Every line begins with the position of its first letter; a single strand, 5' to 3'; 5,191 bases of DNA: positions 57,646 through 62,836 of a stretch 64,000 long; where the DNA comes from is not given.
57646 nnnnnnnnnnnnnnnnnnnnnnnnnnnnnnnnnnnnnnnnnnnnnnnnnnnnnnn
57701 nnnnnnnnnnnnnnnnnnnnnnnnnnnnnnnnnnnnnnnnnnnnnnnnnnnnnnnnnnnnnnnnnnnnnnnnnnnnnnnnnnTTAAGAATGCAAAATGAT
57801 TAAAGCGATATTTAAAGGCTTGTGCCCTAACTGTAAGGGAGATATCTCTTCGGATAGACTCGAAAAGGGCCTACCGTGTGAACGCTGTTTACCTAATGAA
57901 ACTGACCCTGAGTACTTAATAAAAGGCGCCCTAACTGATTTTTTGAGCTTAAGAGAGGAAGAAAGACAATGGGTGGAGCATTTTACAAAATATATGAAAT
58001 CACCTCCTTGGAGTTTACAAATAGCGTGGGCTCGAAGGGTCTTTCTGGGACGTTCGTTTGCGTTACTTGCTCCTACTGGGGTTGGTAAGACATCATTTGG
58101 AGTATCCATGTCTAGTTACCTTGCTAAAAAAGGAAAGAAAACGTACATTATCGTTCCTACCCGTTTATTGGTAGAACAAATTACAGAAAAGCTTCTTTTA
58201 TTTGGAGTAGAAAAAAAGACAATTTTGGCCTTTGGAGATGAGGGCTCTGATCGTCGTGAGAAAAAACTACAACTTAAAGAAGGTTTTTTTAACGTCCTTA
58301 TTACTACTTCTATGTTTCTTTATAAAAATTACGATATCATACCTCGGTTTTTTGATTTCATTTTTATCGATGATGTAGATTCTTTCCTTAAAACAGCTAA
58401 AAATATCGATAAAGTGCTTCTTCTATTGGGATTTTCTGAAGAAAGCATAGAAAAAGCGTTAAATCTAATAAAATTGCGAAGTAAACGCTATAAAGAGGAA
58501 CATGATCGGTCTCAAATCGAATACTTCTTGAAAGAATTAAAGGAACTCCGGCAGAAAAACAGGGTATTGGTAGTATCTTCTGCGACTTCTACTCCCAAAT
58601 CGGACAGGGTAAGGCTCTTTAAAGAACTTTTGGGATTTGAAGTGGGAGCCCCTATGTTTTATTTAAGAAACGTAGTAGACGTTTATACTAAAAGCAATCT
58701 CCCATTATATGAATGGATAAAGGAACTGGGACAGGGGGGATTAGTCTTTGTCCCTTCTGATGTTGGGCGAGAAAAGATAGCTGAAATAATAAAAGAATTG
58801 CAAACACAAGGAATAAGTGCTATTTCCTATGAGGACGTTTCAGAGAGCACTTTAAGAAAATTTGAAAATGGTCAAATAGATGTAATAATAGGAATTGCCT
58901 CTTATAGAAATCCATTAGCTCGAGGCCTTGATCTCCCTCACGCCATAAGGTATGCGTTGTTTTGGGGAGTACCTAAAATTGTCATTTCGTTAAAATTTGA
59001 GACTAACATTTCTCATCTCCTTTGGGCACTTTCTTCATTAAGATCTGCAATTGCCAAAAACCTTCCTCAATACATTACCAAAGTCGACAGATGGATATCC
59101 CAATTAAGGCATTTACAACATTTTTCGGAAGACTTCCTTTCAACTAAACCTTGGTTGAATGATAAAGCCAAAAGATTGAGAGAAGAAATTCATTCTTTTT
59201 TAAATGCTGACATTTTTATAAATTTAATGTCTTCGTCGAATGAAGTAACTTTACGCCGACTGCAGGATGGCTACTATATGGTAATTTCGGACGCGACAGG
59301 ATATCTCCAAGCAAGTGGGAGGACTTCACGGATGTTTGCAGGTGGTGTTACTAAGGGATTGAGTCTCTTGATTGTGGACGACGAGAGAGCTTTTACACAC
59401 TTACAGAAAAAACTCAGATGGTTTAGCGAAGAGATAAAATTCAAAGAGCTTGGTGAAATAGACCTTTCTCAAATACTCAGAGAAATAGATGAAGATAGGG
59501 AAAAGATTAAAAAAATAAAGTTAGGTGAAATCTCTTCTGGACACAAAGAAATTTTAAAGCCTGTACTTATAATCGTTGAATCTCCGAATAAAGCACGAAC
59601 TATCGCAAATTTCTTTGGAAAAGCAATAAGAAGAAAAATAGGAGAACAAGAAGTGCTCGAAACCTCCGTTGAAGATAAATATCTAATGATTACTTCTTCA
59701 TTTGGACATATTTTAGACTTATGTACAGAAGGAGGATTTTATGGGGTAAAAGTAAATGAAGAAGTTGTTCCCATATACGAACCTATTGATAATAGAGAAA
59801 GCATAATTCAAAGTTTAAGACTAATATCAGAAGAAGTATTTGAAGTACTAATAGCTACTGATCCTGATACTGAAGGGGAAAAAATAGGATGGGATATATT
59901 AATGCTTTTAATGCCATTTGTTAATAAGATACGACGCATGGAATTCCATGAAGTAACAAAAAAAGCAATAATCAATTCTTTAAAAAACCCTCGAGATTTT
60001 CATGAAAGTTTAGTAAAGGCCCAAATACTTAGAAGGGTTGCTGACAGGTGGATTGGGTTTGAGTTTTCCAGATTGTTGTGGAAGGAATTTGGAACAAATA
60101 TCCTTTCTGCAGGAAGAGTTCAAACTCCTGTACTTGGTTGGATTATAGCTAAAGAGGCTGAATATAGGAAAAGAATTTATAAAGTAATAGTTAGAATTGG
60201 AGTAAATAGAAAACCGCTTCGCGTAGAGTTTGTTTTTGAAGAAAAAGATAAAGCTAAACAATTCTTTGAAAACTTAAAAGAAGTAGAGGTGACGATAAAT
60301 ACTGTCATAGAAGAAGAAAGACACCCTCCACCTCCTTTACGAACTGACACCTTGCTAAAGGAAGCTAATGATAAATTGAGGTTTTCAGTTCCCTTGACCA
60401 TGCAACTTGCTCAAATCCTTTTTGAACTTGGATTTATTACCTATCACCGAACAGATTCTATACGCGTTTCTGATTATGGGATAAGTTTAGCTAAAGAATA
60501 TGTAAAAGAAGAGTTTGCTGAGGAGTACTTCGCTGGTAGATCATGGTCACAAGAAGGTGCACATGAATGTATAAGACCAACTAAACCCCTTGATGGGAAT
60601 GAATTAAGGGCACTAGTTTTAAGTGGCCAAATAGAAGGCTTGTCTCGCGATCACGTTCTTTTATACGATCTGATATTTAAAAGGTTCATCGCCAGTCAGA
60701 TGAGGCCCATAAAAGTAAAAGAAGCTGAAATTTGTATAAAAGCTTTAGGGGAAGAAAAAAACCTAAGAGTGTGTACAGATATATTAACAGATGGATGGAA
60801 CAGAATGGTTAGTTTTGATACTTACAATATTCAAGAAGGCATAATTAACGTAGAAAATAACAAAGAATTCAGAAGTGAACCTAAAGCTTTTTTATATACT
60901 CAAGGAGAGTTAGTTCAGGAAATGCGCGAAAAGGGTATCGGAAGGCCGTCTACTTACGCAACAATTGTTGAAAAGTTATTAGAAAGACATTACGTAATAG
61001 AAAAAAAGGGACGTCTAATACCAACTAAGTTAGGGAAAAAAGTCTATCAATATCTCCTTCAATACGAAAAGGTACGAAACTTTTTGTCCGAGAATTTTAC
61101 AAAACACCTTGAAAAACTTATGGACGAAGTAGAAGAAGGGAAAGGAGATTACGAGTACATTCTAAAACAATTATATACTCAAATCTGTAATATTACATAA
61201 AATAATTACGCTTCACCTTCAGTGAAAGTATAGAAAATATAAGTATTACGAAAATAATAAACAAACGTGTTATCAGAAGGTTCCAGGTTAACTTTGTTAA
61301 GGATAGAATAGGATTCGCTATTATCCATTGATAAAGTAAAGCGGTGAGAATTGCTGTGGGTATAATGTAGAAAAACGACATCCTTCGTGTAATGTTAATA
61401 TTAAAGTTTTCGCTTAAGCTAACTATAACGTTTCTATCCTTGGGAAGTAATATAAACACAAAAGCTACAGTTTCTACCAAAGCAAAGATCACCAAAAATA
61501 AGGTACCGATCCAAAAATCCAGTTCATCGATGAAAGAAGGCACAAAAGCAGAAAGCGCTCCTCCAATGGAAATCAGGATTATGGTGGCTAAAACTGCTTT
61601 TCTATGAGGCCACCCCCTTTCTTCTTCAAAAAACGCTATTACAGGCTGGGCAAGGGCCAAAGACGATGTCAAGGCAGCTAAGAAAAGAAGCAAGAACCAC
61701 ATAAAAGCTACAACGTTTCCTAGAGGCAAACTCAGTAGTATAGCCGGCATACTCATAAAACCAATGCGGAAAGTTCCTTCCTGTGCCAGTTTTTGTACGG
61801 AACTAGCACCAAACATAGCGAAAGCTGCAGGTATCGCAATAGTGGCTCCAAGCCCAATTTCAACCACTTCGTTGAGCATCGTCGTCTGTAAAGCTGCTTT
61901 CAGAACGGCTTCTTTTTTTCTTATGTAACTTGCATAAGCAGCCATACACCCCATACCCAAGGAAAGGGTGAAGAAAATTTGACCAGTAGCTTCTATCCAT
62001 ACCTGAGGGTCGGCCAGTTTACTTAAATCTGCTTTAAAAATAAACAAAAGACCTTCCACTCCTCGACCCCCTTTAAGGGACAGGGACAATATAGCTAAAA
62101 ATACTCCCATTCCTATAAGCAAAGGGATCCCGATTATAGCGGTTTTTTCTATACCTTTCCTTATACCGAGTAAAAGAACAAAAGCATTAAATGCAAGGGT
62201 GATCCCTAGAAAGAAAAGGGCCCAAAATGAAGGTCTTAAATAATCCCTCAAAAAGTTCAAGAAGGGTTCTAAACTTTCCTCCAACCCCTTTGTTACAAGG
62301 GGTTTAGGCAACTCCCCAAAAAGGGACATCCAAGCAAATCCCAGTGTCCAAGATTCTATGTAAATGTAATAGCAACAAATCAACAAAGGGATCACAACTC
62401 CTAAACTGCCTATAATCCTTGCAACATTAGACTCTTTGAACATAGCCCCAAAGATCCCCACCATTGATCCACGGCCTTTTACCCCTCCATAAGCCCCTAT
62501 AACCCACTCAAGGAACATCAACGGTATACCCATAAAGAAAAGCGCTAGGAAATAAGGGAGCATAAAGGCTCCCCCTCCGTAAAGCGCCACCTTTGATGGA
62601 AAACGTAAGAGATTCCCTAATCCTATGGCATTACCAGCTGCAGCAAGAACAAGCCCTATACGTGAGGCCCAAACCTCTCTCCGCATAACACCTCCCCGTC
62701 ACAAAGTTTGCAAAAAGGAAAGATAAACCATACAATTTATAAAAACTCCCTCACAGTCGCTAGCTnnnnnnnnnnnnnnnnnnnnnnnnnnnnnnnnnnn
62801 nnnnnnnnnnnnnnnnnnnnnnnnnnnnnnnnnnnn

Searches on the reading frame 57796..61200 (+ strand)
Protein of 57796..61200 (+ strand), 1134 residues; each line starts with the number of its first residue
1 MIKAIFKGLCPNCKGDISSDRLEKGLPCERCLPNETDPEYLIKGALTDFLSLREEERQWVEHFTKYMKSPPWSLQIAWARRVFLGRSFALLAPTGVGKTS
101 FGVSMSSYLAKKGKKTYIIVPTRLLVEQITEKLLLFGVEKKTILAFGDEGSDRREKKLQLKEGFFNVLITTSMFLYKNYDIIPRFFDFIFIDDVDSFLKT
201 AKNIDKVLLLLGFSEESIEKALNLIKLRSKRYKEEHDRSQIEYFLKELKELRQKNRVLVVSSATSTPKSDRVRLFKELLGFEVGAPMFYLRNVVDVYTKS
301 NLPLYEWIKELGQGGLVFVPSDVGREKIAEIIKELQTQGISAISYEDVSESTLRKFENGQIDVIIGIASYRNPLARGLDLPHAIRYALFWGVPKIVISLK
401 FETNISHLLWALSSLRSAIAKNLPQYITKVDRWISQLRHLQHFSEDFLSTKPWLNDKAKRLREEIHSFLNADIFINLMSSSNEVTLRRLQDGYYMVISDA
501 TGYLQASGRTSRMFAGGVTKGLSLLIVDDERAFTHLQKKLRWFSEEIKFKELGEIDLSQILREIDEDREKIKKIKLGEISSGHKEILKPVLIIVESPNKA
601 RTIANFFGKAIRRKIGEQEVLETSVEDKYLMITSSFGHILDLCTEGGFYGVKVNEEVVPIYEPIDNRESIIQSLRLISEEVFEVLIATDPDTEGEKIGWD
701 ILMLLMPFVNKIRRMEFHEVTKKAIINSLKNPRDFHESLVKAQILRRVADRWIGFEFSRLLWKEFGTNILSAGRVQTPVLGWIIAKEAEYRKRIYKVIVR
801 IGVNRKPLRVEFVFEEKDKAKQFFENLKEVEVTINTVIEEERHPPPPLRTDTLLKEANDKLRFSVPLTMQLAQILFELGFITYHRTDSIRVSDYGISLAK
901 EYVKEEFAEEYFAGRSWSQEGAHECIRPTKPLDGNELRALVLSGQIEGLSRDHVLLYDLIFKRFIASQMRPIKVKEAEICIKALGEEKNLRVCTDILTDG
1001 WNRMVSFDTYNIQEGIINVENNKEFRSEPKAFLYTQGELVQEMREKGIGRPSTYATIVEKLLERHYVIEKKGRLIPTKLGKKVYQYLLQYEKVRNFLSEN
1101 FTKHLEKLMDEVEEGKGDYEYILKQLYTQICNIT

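Call 71: search_protein_families(library=pfam, proteins=[window:57796-61200:+], max_evalue=0.001)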
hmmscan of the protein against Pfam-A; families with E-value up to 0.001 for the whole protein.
window:57796-61200:+ (1134 aa): 5 families
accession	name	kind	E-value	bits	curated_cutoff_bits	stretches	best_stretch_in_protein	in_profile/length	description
PF01131.25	Topoisom_bac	-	1.9e-89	301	35.1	1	736-1123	3-410/411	DNA topoisomerase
PF17915.7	zf_Rg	-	2e-20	72.4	25.5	1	1-38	1-38/49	Reverse gyrase zinc finger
PF01751.28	Toprim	-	7.7e-20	71.3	23.1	1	590-719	1-95/96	Toprim domain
PF00270.35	DEAD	-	2.3e-11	44.1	26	1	82-200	11-132/167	DEAD/DEAH box helicase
PF04851.21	ResIII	-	3.8e-09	37.1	22.5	1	52-194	4-134/164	Type III restriction enzyme, res subunit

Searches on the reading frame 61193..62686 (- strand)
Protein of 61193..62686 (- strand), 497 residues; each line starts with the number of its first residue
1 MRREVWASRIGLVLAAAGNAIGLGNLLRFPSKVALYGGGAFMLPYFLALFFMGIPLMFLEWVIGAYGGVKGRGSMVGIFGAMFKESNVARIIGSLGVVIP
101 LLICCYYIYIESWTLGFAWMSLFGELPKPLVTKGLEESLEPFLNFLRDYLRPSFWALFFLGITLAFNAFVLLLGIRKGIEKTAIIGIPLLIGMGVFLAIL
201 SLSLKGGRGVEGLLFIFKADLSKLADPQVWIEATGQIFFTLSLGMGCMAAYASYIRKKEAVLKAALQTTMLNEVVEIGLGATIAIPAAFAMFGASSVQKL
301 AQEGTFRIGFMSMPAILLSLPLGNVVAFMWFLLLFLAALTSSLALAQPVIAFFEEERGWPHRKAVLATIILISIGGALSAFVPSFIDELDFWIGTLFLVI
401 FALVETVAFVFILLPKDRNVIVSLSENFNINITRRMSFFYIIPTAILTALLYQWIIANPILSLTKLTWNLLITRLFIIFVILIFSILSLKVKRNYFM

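Call 57: search_protein_families(library=pfam, proteins=[window:61193-62686:-], max_evalue=0.00001)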
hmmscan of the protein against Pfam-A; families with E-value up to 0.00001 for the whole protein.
window:61193-62686:- (497 aa): 1 family
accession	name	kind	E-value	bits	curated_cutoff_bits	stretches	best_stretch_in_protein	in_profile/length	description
PF00209.24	SNF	-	1.6e-46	159.6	27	2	162-469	182-490/524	Sodium:neurotransmitter symporter family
